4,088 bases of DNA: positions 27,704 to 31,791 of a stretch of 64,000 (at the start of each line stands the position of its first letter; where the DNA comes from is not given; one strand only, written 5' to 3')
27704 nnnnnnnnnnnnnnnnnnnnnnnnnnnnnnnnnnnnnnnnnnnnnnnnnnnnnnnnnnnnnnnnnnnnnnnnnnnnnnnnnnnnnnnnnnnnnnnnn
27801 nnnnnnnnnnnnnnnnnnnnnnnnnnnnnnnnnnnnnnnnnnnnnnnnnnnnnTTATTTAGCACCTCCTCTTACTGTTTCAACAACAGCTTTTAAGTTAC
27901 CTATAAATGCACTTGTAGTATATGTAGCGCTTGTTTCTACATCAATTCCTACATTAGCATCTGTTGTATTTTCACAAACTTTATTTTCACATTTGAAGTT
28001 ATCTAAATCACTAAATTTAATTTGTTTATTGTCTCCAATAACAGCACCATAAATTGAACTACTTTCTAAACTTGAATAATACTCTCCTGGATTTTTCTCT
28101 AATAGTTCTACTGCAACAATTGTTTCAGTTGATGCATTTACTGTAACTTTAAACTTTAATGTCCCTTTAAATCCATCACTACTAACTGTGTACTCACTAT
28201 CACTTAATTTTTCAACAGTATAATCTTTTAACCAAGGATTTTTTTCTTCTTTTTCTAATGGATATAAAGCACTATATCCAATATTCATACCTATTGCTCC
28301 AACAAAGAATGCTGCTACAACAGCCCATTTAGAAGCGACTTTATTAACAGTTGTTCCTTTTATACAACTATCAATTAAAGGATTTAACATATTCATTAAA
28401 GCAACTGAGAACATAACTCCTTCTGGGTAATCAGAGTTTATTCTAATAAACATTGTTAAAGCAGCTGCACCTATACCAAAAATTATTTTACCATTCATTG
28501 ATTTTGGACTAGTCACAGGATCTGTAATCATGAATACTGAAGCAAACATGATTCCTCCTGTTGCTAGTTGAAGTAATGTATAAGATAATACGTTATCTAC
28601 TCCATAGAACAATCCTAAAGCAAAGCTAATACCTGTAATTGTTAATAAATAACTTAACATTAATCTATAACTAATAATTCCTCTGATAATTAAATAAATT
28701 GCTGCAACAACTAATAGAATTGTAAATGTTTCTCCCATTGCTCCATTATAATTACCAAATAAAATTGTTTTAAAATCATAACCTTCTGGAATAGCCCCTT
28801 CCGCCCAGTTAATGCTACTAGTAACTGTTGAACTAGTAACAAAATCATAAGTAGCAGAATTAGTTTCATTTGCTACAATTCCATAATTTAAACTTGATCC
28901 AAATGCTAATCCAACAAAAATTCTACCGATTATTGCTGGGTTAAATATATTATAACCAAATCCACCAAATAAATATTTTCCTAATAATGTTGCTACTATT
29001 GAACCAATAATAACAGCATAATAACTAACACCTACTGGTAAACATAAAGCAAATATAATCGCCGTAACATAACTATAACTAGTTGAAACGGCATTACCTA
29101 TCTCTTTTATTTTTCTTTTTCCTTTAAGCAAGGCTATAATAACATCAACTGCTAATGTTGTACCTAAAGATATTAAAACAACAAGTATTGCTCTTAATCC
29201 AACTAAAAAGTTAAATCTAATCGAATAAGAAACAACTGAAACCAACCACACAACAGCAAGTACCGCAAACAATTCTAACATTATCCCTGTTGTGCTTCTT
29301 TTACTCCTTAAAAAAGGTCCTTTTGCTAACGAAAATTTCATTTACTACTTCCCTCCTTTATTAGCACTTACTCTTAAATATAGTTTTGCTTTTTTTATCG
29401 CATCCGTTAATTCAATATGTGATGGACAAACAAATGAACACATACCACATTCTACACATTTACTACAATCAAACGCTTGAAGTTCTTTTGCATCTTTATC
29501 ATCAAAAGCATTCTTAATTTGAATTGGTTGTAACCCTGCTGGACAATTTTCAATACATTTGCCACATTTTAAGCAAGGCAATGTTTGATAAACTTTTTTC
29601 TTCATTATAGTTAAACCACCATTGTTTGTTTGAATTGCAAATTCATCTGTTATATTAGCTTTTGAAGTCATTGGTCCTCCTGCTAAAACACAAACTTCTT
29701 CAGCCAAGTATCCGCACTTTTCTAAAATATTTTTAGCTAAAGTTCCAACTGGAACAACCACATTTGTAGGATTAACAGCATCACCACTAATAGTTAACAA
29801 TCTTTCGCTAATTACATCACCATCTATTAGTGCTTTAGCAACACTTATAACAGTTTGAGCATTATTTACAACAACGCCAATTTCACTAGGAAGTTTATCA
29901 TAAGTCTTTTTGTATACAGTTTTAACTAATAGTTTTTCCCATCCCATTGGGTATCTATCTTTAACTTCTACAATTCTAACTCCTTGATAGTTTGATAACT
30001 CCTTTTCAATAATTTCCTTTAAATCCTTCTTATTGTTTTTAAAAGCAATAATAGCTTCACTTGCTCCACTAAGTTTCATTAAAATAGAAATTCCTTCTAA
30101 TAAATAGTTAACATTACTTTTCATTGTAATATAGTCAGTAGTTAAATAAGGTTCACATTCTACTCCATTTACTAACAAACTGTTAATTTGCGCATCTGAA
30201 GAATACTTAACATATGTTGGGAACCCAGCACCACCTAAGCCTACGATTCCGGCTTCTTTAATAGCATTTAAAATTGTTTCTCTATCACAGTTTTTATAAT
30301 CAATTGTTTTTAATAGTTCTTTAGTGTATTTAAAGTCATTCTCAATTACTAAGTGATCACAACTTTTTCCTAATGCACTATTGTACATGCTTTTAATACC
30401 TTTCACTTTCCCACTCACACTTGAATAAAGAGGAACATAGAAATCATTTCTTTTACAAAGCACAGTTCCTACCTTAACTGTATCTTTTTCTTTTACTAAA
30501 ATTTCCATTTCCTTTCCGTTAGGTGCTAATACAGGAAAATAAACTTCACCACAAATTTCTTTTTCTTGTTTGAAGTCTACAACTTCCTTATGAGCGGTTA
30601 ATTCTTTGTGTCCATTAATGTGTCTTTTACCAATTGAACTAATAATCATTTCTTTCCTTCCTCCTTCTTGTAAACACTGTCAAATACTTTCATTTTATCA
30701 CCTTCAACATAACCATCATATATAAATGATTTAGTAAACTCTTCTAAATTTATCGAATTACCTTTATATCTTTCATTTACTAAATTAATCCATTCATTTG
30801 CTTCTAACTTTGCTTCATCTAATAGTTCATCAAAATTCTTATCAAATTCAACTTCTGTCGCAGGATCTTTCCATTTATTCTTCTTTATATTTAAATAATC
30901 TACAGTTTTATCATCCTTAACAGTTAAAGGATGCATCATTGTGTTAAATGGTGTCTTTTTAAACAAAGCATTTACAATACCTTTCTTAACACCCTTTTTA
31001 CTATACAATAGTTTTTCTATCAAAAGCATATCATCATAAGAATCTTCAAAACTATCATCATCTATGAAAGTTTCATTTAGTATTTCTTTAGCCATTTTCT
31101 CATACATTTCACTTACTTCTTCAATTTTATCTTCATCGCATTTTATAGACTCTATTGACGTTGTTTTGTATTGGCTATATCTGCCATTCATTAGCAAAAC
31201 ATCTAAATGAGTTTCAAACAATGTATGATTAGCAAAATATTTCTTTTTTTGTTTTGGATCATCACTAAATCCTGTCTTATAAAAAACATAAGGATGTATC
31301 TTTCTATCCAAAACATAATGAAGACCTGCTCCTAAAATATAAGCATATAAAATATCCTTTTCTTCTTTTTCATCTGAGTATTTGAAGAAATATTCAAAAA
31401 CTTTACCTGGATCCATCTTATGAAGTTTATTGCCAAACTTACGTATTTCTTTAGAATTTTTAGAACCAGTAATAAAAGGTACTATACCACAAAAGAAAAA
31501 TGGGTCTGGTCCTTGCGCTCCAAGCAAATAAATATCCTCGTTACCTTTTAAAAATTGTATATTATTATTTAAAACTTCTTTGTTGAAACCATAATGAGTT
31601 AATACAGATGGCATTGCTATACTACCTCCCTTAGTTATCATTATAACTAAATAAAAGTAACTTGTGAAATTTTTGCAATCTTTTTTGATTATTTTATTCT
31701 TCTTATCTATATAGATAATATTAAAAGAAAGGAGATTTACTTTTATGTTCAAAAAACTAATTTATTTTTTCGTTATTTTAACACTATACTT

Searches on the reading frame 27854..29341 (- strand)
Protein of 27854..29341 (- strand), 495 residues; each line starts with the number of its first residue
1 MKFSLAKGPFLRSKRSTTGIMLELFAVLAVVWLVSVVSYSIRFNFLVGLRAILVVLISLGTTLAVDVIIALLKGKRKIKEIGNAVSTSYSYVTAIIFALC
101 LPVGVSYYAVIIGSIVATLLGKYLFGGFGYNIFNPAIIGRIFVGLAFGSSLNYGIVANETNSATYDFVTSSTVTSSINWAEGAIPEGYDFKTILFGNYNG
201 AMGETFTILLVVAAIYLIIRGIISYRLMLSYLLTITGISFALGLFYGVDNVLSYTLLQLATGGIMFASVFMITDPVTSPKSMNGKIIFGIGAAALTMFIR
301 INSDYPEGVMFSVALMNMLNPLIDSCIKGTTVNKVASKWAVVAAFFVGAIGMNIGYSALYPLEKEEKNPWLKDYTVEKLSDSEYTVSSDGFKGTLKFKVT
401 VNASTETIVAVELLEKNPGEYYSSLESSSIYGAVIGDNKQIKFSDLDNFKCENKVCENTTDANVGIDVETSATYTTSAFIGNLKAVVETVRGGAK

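Call 3: search_protein_families(library=pfam, proteins=[window:27854-29341:-], max_evalue=0.1)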
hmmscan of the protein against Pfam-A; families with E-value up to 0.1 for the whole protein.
window:27854-29341:- (495 aa): 2 families
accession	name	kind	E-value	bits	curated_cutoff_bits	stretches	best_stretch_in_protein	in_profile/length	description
PF03116.20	NQR2_RnfD_RnfE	-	1.2e-69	235.4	27.7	1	6-329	3-292/296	NQR2, RnfD, RnfE family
PF04205.19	FMN_bind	-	0.00075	20.5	22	1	390-487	1-76/77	FMN-binding domain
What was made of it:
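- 27854..29341 (-): rnfD (495 aa) fused to an extra C-terminal FMN_bind domain (aa 390-487). Call 3.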

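Call 4: search_protein_families(library=ncbifam, proteins=[window:27854-29341:-], max_evalue=0.1)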
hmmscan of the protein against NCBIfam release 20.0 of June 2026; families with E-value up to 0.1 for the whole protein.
window:27854-29341:- (495 aa): 6 families
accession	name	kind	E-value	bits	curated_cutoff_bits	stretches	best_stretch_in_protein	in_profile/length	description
TIGR01946.1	rnfD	subfamily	2.5e-51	175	207.05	1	9-330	2-323/327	RnfABCDGE type electron transport complex subunit D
NF003756.0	PRK05349.1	equivalog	3.2e-42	144.8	414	1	39-335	108-400/406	NADH:ubiquinone reductase (Na(+)-transporting) subunit B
NF002011.0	PRK00816.1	equivalog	2.3e-37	128.9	415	2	200-329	217-344/352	electron transport complex subunit RsxD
TIGR01937.1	nqrB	equivalog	6.7e-36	124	349.9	1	25-327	92-405/413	NADH:ubiquinone reductase (Na(+)-transporting) subunit B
NF002181.0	PRK01024.1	equivalog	2.9e-29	102.1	792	2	192-326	348-493/503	Na(+)-transporting NADH-quinone reductase subunit B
NF041838.1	rnfD_Methano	equivalog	6.2e-26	91.4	400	2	180-325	138-278/285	Rnf electron transport complex subunit RnfD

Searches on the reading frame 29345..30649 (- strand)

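Call 3: search_protein_families(library=pfam, proteins=[window:29345-30649:-], max_evalue=0.1)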
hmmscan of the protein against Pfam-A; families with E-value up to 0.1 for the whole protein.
window:29345-30649:- (434 aa): 17 families
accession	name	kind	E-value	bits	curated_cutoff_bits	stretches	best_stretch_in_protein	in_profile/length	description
PF01512.22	Complex1_51K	-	3.5e-39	134.5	31.2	1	130-271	1-149/150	Nuo51 FMN-binding domain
PF13375.12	RnfC_N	-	1.6e-13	50.9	25.6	1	10-106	8-100/101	RnfC Barrel sandwich hybrid domain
PF12838.12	Fer4_7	-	2.6e-07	31.4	27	1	359-411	2-51/52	4Fe-4S dicluster domain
PF13187.11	Fer4_9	-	7.5e-07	29.5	27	1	359-411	2-50/52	4Fe-4S dicluster domain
PF14697.11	Fer4_21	-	3.4e-06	27.5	35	1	359-410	8-53/59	4Fe-4S dicluster domain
PF13237.11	Fer4_10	-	5e-06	26.8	25.5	2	353-409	3-53/53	4Fe-4S dicluster domain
PF12797.12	Fer4_2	-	6.8e-06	26.2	24.5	1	392-410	4-22/22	4Fe-4S binding domain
PF13534.11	Fer4_17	-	2.2e-05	25.3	22.2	1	359-412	2-60/61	4Fe-4S dicluster domain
PF00037.32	Fer4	-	3.1e-05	24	21.1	1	396-410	6-20/24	4Fe-4S binding domain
PF13183.11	Fer4_8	-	4.2e-05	24.4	27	1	358-412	4-68/68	4Fe-4S dicluster domain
PF12837.12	Fer4_6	-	7.8e-05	22.9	25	2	358-372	8-22/24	4Fe-4S binding domain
PF17179.9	Fer4_22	-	0.0002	22.6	27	0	397-410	80-93/95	4Fe-4S dicluster domain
PF13746.11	Fer4_18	-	0.00025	21.6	27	1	384-418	47-81/114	4Fe-4S dicluster domain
PF25160.1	LdpA_Fe-S-bd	-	0.00067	19.8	27.6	0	355-373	24-42/49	LdpA Fe-S cluster-binding domain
PF10531.15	SLBB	-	0.0064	16.7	27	1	286-328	3-52/55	SLBB domain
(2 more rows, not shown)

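Call 4: search_protein_families(library=ncbifam, proteins=[window:29345-30649:-], max_evalue=0.1)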
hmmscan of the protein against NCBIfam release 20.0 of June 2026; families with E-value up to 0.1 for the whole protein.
window:29345-30649:- (434 aa): 66 families (the best 25 are shown)
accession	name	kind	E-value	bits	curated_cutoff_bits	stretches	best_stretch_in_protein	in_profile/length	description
TIGR01945.1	rnfC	subfamily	6.2e-96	321.6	245.95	1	10-426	9-432/435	RnfABCDGE type electron transport complex subunit C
NF003454.1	PRK05035.1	equivalog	2.9e-83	280.3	345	1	10-426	11-436/556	electron transport complex subunit RsxC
TIGR04481.1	PR_assoc_PrdC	equivalog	1.8e-51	175.3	490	1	45-351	10-307/425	proline reductase-associated electron transfer protein PrdC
NF041837.1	rnfC_Methano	equivalog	1.9e-42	145.7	650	2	251-425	248-426/438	Rnf electron transport complex subunit RnfC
NF003761.0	PRK05352.1-4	equivalog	5.9e-21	74.7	450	2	49-336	45-316/449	Na(+)-translocating NADH-quinone reductase subunit A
TIGR01936.1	nqrA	equivalog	7.2e-13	48.2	321.05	1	47-335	40-311/446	NADH:ubiquinone reductase (Na(+)-transporting) subunit A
TIGR01959.1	nuoF_fam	equivalog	2e-12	46.2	558.65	1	101-206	18-122/410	NADH-quinone oxidoreductase subunit NuoF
NF003759.0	PRK05352.1-2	equivalog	2.1e-08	33.3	505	1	49-307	42-286/447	Na(+)-translocating NADH-quinone reductase subunit A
NF010120.0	PRK13596.1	equivalog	2.3e-08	33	389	1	120-217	37-139/433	NADH-quinone oxidoreductase subunit NuoF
NF008436.0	PRK11278.1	equivalog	4.7e-08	32.3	749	1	120-190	45-120/448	NADH-quinone oxidoreductase subunit NuoF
NF040864.1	HgcB_ferredoxin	equivalog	4.2e-07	29.7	99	2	393-421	11-38/93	mercury methylation ferredoxin HgcB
NF009053.0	PRK12387.1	subfamily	1.8e-06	27.8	204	1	352-416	33-94/180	formate hydrogenlyase complex iron-sulfur subunit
TIGR00314.1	cdhA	equivalog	5.1e-06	24.6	781.3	1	356-423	398-464/784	CO dehydrogenase/acetyl-CoA synthase complex subunit alpha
TIGR01971.1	NuoI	subfamily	5.7e-06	25.9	113.05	1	356-416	41-102/121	NADH-quinone oxidoreductase, chain I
NF006076.0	PRK08222.1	equivalog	8.4e-06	25.7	270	1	351-422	32-105/181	hydrogenase 4 subunit H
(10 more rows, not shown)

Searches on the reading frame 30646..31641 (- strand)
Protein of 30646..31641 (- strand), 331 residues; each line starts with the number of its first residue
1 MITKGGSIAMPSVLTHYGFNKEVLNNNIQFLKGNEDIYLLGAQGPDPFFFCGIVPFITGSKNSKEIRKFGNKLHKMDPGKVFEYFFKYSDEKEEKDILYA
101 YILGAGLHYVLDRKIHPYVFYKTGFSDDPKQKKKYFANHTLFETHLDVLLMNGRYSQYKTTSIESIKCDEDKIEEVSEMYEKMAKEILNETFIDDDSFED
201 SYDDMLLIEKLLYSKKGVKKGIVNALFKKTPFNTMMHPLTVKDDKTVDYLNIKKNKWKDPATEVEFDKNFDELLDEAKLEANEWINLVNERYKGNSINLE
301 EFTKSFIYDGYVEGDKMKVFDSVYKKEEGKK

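Call 72: search_protein_families(library=pfam, proteins=[window:30646-31641:-], max_evalue=0.00001)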
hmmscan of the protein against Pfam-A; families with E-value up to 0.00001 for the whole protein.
window:30646-31641:- (331 aa): 1 family
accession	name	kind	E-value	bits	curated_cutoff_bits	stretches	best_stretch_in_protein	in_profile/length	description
PF00882.24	Zn_dep_PLPC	-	2.5e-08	34.5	26.8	1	29-190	21-163/167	Zinc dependent phospholipase C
